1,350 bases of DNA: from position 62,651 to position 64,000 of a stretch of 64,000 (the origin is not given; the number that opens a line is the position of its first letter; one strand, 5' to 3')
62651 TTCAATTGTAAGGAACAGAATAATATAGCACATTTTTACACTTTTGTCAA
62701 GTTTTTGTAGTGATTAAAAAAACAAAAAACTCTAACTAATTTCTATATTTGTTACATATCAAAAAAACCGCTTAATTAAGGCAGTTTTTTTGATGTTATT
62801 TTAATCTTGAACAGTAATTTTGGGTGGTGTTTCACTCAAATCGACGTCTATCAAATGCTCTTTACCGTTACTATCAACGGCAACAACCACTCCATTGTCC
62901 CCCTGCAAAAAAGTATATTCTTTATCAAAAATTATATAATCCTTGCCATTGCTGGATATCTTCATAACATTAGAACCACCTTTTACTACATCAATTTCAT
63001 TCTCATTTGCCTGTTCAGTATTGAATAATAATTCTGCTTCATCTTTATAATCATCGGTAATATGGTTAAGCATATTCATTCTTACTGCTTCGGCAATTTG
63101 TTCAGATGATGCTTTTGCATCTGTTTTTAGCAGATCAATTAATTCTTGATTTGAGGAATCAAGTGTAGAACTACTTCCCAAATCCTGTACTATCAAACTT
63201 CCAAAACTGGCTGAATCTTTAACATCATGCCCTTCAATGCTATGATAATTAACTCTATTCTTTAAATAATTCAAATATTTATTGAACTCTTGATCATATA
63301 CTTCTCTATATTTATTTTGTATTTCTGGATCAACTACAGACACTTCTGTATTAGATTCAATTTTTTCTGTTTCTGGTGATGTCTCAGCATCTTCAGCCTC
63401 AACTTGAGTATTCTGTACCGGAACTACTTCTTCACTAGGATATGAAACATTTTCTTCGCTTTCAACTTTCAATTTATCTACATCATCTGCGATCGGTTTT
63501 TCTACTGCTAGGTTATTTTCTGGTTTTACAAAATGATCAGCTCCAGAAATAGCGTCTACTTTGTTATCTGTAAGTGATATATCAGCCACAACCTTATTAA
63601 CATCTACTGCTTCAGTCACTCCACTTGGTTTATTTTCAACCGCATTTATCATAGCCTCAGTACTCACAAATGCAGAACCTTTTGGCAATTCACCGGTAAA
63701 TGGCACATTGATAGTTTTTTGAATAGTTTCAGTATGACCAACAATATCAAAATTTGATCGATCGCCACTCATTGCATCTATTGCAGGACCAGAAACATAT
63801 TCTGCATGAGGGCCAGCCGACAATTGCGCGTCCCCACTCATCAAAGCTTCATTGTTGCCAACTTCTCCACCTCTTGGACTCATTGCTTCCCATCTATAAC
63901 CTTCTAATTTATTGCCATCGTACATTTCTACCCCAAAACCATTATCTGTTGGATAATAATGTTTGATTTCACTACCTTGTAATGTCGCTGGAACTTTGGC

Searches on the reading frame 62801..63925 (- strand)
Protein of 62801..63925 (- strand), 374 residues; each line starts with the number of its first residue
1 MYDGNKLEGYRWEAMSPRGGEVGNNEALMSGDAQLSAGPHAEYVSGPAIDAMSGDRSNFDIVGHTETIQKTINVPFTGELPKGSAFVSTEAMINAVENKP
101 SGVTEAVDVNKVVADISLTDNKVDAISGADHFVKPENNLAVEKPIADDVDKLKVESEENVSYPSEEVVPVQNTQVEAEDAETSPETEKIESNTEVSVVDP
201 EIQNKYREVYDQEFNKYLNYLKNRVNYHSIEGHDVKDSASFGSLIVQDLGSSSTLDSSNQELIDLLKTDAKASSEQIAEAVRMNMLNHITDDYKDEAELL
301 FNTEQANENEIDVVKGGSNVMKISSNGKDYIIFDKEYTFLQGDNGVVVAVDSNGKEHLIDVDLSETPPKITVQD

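Call 54: search_protein_families(library=pfam, proteins=[window:62801-63925:-])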
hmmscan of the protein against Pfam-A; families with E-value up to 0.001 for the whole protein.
window:62801-63925:- (374 aa): 0 families

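Call 67: find_encoding_contigs(protein=window:62801-63925:-, flank=10000, max_places=1)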
Protein window:62801-63925:- (374 aa): no gene with exactly this product is on record in the collection.
